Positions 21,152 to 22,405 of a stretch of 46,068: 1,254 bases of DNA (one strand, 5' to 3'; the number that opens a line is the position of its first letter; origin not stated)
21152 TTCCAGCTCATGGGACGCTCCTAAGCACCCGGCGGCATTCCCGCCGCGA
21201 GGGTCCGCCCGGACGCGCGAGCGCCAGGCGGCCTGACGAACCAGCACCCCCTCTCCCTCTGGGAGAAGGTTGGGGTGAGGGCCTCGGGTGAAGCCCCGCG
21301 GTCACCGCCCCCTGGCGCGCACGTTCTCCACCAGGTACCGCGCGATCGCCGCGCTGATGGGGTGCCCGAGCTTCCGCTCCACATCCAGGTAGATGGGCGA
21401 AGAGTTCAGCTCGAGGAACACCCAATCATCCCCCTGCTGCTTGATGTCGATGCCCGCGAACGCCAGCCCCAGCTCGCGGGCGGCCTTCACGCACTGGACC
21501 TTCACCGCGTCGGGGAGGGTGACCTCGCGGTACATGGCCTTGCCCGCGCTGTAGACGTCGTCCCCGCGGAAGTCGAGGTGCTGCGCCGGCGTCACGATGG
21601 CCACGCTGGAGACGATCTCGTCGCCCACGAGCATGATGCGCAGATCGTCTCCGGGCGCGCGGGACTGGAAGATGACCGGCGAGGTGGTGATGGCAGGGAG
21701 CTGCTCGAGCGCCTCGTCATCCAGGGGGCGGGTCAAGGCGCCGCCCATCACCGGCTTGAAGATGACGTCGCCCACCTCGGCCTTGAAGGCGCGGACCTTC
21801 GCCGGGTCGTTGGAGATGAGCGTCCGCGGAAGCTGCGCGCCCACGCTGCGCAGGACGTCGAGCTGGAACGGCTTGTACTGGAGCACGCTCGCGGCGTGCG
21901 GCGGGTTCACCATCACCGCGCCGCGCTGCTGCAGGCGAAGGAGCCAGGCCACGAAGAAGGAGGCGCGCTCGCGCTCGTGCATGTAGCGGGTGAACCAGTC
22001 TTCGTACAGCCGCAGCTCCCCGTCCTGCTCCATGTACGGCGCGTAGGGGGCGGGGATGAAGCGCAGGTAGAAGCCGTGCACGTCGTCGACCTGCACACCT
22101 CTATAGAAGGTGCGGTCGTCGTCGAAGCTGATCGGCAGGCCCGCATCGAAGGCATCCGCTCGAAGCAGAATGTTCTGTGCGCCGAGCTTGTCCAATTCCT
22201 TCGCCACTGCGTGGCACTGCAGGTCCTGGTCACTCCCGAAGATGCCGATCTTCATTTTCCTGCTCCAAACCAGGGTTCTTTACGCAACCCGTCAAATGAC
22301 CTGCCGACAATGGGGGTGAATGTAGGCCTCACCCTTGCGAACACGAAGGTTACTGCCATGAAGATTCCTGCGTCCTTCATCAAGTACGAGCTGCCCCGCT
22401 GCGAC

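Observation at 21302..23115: Graspetide (omega-ester peptide) locus: MdnC-like ATP-grasp ligase divergent from an 11-core TTxxxxEE precursor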

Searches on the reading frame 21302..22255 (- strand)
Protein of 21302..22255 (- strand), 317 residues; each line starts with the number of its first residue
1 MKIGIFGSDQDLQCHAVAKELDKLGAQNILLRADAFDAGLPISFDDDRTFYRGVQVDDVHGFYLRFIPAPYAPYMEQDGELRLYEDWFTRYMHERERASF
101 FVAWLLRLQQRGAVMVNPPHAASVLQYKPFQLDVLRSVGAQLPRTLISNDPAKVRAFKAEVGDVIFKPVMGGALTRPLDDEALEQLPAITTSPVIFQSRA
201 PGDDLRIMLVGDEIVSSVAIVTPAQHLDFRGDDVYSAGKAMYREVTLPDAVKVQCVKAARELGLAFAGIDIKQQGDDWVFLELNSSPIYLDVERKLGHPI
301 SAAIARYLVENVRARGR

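Call 3: search_protein_families(library=pfam, proteins=[window:21302-22255:-], max_evalue=1)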
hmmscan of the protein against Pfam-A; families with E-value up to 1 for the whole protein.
window:21302-22255:- (317 aa): 2 families
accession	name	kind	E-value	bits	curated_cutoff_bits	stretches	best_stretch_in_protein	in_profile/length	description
PF08443.16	RimK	-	7.4e-12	45.7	21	1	134-308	10-188/188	RimK-like ATP-grasp domain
PF02955.21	GSH-S_ATP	-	1.2e-07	31.8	23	1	141-271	11-151/175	Prokaryotic glutathione synthetase, ATP-grasp domain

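Call 4: search_protein_families(library=ncbifam, proteins=[window:21302-22255:-], max_evalue=1)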
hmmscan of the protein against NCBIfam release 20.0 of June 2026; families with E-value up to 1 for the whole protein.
window:21302-22255:- (317 aa): 16 families
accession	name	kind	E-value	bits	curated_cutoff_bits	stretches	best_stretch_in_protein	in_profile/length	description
TIGR04187.1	GRASP_SAV_5884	subfamily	2.4e-32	112.4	350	1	51-308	58-311/312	ATP-grasp ribosomal peptide maturase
TIGR04185.1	ATPgraspMvdC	equivalog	1.4e-23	83.5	425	1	15-309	14-317/318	MvdC family ATP-grasp ribosomal peptide maturase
TIGR04184.1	ATPgraspMvdD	equivalog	1.4e-20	73.7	475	1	115-309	111-320/321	MvdD family ATP-grasp ribosomal peptide maturase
NF040720.1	MptN_Meth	equivalog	3.2e-14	52.7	350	1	84-307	56-289/291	tetrahydromethanopterin:alpha-L-glutamate ligase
TIGR00768.1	rimK_fam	subfamily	2.8e-13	49.9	143.4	1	103-307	63-275/276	RimK family alpha-L-glutamate ligase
TIGR02144.1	LysX_arch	equivalog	2.1e-10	40.2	275.6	1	108-313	68-280/281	lysine biosynthesis protein LysX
NF003573.0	PRK05246.1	equivalog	6.9e-10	38.2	272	1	103-272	99-275/316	glutathione synthase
NF007764.0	PRK10446.1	equivalog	1.6e-09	37.5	331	1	198-310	181-288/300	30S ribosomal protein S6--L-glutamate ligase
TIGR01380.1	glut_syn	equivalog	2.9e-09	36.4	299.05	1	105-307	101-307/312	glutathione synthase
TIGR03103.1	trio_acet_GNAT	equivalog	4.1e-06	25.6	569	1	122-225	292-401/547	N-acetylglutaminylglutamine synthetase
NF005315.0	PRK06849.1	equivalog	6.4e-05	22.1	406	1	107-203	96-197/389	hypothetical protein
TIGR04443.1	F420_CofF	equivalog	0.0027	16.8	300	1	202-311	180-281/283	coenzyme gamma-F420-2:alpha-L-glutamate ligase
TIGR04356.1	grasp_GAK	hypoth_equivalog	0.0051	15.9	300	1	135-310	107-285/287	GAK system ATP-grasp enzyme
TIGR04192.1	GRASP_w_spasm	equivalog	0.012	15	230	1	204-308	213-318/318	grasp-with-spasm system ATP-grasp peptide maturase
NF002378.0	PRK01372.1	subfamily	0.036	12.8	243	1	191-287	170-271/305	D-alanine--D-alanine ligase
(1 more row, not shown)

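Call 6: search_solved_structures(query=window:21302-22255:-, max_evalue=0.001, show_alignments=2)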
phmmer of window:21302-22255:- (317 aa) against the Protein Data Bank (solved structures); distinct sequences matched with E-value up to 0.001: 11.
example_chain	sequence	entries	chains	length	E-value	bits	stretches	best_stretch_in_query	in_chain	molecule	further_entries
7drm_A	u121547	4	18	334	3.3e-43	151.1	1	3-300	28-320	ATP-grasp domain-containing protein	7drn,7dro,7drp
9bou_A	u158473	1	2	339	6.9e-19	71.2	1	108-309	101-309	MvdD-like pre-ATP grasp domain-containing protein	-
5ig9_A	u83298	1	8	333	2e-12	50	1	124-314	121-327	ATP grasp ligase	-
5ig8_A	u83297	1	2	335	1.5e-10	43.8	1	126-312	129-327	ATP grasp ligase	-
7m4s_A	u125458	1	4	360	1.3e-09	40.7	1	122-311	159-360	AMdnB protein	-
7qyr_A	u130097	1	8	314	4.1e-09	39.1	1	197-311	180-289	Probable alpha-L-glutamate ligase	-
5zct_A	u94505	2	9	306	6.6e-09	38.4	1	175-309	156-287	Ribosomal protein S6--L-glutamate ligase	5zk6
4iwx_A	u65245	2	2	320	7.4e-09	38.2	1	175-309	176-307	Ribosomal protein S6 modification protein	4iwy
7qys_A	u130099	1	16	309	1.8e-07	33.7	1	198-311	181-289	Probable alpha-L-glutamate ligase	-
7mgv_A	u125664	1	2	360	6.3e-06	28.6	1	115-306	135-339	CdnC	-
1gsa_A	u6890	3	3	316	0.00067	22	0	105-295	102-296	GLUTATHIONE SYNTHETASE | GLUTATHIONE BIOSYNTHETIC LIGASE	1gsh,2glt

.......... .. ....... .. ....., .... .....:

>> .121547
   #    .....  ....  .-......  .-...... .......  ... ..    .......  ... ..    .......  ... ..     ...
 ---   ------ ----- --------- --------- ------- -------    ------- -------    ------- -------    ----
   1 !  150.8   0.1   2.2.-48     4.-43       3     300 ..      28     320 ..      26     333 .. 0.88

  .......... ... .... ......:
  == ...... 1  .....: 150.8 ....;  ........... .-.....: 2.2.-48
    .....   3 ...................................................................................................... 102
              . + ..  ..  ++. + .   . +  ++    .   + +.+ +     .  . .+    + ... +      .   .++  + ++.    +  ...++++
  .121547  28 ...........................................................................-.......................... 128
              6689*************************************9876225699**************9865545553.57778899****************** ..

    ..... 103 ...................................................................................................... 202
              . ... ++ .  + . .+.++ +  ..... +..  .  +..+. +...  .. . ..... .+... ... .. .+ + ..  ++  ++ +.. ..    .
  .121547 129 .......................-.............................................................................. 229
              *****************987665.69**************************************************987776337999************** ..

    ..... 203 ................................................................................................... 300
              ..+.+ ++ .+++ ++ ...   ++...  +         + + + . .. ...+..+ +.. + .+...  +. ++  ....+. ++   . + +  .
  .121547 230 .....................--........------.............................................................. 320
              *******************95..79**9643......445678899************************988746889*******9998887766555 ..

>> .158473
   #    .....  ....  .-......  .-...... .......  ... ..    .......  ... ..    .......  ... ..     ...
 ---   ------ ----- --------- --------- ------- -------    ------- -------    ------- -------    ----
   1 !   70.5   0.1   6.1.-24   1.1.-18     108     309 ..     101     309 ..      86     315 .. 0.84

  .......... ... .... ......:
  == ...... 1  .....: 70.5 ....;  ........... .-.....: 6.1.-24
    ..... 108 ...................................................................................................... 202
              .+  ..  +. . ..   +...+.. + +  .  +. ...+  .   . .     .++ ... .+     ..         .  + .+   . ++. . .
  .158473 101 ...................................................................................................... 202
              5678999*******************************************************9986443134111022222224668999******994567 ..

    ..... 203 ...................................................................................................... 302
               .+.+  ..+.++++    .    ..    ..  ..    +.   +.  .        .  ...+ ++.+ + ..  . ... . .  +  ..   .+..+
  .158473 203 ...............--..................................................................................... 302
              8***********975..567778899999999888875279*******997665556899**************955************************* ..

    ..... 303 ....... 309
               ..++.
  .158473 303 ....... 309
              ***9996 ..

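Call 8: find_homologous_proteins(query=window:21302-22255:-, max_evalue=1e-10)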
Query window:21302-22255:- (317 aa): 287 proteins with E <= 1e-10 among 4896 candidates; the best 120 are listed.
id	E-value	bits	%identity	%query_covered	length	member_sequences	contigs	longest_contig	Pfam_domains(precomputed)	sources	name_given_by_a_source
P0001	3.7e-209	711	100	100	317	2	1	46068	PF02955.22,PF08443.17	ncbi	-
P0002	5.0e-173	592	84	100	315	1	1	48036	PF02955.22,PF08443.17,PF02655.20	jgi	jgi:glutathione synthase/RimK-type ligase-like ATP-grasp enzyme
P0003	8.7e-170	582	83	99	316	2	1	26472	PF02955.22,PF08443.17,PF02655.20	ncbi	-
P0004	2.0e-165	567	81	99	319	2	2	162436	PF02955.22,PF08443.17,PF02655.20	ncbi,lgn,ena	-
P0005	2.4e-158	544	77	99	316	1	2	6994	PF02955.22,PF08443.17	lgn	-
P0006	5.7e-156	536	77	99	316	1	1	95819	PF02955.22,PF08443.17,PF02655.20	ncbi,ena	-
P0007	1.8e-150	518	74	99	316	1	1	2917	PF02955.22,PF08443.17,PF02655.20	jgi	jgi:glutathione synthase/RimK-type ligase-like ATP-grasp enzyme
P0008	6.8e-149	513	73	100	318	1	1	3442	PF02955.22,PF08443.17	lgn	-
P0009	5.4e-147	507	73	98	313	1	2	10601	PF02955.22,PF08443.17,PF02655.20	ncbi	-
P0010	5.5e-147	507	74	99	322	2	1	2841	PF02955.22,PF08443.17,PF02655.20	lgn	-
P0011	1.2e-145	502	73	100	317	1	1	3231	PF02955.22,PF08443.17,PF02655.20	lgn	-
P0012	5.5e-143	494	71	98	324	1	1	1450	PF02955.22,PF08443.17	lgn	-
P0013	1.8e-142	492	70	99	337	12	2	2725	PF02955.22,PF08443.17,PF02655.20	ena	-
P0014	7.4e-142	490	70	99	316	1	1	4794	PF02955.22,PF08443.17,PF02655.20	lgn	-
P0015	2.1e-141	488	70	99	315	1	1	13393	PF02955.22,PF08443.17,PF02655.20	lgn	-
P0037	5.8e-137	474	68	99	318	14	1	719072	PF02955.22,PF08443.17,PF02655.20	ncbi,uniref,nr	ncbi:RimK family alpha-L-glutamate ligase [Vitiosangium sp. GDMCC 1.1324]|uniref:ATP-grasp domain-co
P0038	6.5e-137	474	67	99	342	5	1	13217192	PF02955.22,PF08443.17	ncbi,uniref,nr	ncbi:ATP-grasp domain-containing protein [Archangium minus]|uniref:ATP-grasp domain-containing prote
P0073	1.6e-130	453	66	100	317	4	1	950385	PF02955.22,PF08443.17,PF02655.20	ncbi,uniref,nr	ncbi:ATP-grasp domain-containing protein [Hyalangium rubrum]|uniref:ATP-grasp domain-containing prot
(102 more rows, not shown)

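Call 10: find_related_loci(query=window:21302-22255:-, collection=genome_contigs, flank=4000)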
Query window:21302-22255:- (317 aa) in genome_contigs; peptide patterns used: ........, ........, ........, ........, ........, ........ (x = any residue, [..] = any of these).
43 stretches matched a pattern; 7 encode a relative of the query (tblastn E <= 1e-3); 7 distinct loci.
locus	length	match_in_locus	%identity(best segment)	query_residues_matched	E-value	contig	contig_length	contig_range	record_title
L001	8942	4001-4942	83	1-314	3e-176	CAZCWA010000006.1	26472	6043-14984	MAG TPA_asm: uncultured Myxococcaceae bacterium isolate SRP220891_co3_132 genome assembly, contig: NODE_2054_length_2647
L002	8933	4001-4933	68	1-309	3e-138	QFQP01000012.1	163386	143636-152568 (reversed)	MAG: Archangium gephyra isolate S2_003_000_R2_14 S2_003_000_R2_scaffold_76, whole genome shotgun sequence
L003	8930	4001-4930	69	1-309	1e-137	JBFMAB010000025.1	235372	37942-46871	MAG: Myxococcota bacterium isolate MAG127 MAG127_25, whole genome shotgun sequence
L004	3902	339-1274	65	1-310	2e-135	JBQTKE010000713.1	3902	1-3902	MAG: Myxococcaceae bacterium isolate SAW187 c_000000433884, whole genome shotgun sequence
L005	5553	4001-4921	66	1-305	1e-126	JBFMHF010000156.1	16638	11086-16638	MAG: Myxococcota bacterium isolate MAG316 MAG316_156, whole genome shotgun sequence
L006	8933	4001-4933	62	1-309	1e-123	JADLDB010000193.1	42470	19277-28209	MAG: Myxococcales bacterium isolate SJ252 c_000001764899, whole genome shotgun sequence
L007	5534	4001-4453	63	159-316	3e-60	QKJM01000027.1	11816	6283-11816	MAG: Archangium sp. isolate SZUA-606 scaffold_18329, whole genome shotgun sequence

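Call 36: find_encoding_contigs(protein=window:21302-22255:-, flank=3000, max_places=3)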
Protein window:21302-22255:- (317 aa): no gene with exactly this product is on record in the collection.

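Call 44: search_protein_families(library=pfam, proteins=[L006:2811-3953:-, L002:4952-5869:+, L006:6130-6972:+, L001:4958-5341:-], max_evalue=0.01)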
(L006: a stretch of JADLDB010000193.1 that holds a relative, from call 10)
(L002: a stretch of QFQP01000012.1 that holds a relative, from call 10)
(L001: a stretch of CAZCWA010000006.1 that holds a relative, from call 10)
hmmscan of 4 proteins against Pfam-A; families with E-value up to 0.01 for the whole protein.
L006:2811-3953:- (381 aa): 3 families
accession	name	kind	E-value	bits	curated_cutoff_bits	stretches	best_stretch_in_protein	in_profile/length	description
PF13432.12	TPR_16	-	0.0011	19.9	32.7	1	152-192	1-41/65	Tetratricopeptide repeat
PF13428.12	TPR_14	-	0.0019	19.1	23.5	1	154-191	7-44/44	Tetratricopeptide repeat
PF14559.12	TPR_19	-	0.0063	17.3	25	1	159-193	2-36/68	Tetratricopeptide repeat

L002:4952-5869:+ (306 aa): 0 families

L006:6130-6972:+ (281 aa): 0 families

L001:4958-5341:- (128 aa): 1 family
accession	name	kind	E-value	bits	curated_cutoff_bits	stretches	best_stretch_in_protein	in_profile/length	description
PF11964.13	SpoIIAA-like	-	0.003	18.7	25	1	66-125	49-106/106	SpoIIAA-like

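Call 45: search_protein_families(library=ncbifam, proteins=[L006:2811-3953:-, L002:4952-5869:+, L006:6130-6972:+], max_evalue=0.01)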
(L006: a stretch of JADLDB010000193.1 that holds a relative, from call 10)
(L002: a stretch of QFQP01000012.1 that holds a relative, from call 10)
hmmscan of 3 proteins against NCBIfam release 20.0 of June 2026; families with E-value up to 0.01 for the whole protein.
L006:2811-3953:- (381 aa): 1 family
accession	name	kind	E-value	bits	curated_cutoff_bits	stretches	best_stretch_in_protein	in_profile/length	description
NF047371.1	FlcA_CTERM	equivalog_domain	0.0064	15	300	1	155-196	162-203/646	periplasmic flagellar collar protein FlcA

L002:4952-5869:+ (306 aa): 0 families

L006:6130-6972:+ (281 aa): 4 families
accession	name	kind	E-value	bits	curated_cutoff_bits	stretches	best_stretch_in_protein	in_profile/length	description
TIGR04187.1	GRASP_SAV_5884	subfamily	1.2e-11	44.4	350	2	43-159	48-156/312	ATP-grasp ribosomal peptide maturase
NF040720.1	MptN_Meth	equivalog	2.9e-05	23.3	350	0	80-151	53-126/291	tetrahydromethanopterin:alpha-L-glutamate ligase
TIGR04185.1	ATPgraspMvdC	equivalog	4.7e-05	22.7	425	1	215-275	253-314/318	MvdC family ATP-grasp ribosomal peptide maturase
TIGR00768.1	rimK_fam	subfamily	0.0046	16.3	143.4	0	97-156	58-117/276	RimK family alpha-L-glutamate ligase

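Call 55: find_encoding_contigs(protein=P0038, flank=4000, max_places=1)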
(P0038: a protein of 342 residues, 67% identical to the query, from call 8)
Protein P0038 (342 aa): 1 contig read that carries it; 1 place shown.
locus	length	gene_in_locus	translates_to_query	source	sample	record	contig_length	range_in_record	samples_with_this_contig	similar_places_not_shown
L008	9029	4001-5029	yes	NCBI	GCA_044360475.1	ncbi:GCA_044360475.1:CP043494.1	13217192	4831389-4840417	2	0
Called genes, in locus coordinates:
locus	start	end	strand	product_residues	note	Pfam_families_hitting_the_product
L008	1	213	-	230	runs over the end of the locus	-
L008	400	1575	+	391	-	PF00072:Response_reg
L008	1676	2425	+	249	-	PF20772:TACO1_YebC_N, PF01709:Transcrip_reg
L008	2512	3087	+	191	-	PF02075:RuvC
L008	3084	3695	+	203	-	PF01330:RuvA_N, PF14520:HHH_5, PF07499:RuvA_C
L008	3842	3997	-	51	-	-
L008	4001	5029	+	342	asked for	PF02955:GSH-S_ATP, PF08443:RimK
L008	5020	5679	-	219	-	PF01258:zf-dskA_traR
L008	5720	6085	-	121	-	-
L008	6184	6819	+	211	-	-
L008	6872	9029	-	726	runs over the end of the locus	PF08448:PAS_4 (faint), PF00989:PAS (weak), PF08447:PAS_3 (weak), PF13426:PAS_9 (weak), PF01590:GAF, PF13185:GAF_2 (weak), PF00512:HisKA, PF02518:HATPase_c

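Call 56: find_encoding_contigs(protein=P0037, flank=4000, max_places=1)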
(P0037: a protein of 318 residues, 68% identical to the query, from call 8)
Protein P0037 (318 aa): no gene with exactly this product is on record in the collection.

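Call 57: find_encoding_contigs(protein=P0073, flank=4000, max_places=1)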
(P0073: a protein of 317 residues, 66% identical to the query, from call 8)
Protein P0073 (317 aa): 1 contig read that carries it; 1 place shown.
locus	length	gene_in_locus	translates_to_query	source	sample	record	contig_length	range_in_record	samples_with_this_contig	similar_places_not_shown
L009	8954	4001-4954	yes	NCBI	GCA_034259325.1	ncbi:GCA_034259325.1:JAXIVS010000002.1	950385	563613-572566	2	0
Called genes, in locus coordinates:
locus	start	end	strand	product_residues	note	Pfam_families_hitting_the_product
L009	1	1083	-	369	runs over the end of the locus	PF00930:DPPIV_N (faint), PF26550:Tricorn_2nd, PF26549:Tricorn_N, PF07676:PD40, PF26549:Tricorn_N, PF26550:Tricorn_2nd, PF26549:Tricorn_N, PF07676:PD40, +3 more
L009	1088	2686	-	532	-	PF01510:Amidase_2, PF25275:Golvesin_C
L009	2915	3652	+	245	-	PF00149:Metallophos, PF12850:Metallophos_2 (weak)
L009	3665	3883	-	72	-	-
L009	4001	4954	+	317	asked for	PF02655:ATP-grasp_3, PF08443:RimK, PF02955:GSH-S_ATP (weak)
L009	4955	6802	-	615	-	PF02705:K_trans, PF22776:K_trans_C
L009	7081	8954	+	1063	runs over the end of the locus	PF01590:GAF, PF13185:GAF_2, PF01590:GAF, PF13185:GAF_2, PF01590:GAF, PF13185:GAF_2, PF00989:PAS, PF08448:PAS_4, +9 more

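Call 58: find_encoding_contigs(protein=P0004, flank=4000, max_places=1)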
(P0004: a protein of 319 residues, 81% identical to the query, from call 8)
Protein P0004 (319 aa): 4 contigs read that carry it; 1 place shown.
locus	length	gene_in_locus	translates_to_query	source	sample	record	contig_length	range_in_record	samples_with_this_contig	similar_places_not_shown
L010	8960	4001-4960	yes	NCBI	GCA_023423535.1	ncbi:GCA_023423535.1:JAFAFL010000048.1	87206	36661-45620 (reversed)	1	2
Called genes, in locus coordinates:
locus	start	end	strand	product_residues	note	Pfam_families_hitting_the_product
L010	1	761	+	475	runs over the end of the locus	PF00092:VWA, PF13519:VWA_2, PF13768:VWA_3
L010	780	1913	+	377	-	-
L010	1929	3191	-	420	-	PF04909:Amidohydro_2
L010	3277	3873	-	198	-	-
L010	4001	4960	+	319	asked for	PF02655:ATP-grasp_3, PF08443:RimK, PF02955:GSH-S_ATP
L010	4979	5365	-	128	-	-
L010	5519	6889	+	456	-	PF01139:RtcB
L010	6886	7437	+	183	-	PF09536:DUF2378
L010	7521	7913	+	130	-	PF20432:Xre-like-HTH, PF09722:Xre_MbcA_ParS_C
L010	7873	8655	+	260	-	PF08808:RES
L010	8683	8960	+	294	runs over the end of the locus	-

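Call 63: predict_structure(alignment_id=A1)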
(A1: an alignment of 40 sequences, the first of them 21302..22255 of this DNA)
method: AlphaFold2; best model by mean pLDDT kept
length: 317 residues; sequences in the alignment: 40
mean_pLDDT: 90.4   pTM: 0.87
mean pLDDT of the five models: 90.4, 90.4, 89.7, 89.2, 88.9
residues with pLDDT >= 90: 203; 70-90: 103; 50-70: 11; < 50: 0
segments of 3 or more residues with pLDDT < 50: none
pLDDT, mean of each block of 10 residues (from residue 1): 93 96 97 89 91 94 85 81 86 88 90 88 71 95 95 97 91 82 92 92 95 96 80 82 96 96 91 96 85 96 98 86
secondary structure, 60 per line:
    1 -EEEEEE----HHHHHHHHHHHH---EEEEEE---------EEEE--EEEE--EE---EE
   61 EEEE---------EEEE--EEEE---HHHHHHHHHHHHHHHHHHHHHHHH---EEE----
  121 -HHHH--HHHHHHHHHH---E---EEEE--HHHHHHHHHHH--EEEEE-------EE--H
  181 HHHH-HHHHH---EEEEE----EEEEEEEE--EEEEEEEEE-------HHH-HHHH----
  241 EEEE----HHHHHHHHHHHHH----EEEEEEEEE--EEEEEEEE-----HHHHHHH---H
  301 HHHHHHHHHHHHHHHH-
elements in order: E2-7 H12-23 E27-32 E42-45 E48-51 E59-64 E74-77 E80-83 H87-110 E114-116 H122-125 H128-137 E145-148 H151-161 E164-168 H180-184 H186-190 E194-198 E203-210 E213-221 H233-236 E241-244 H249-261 E266-274 E277-284 H290-296 H300-316
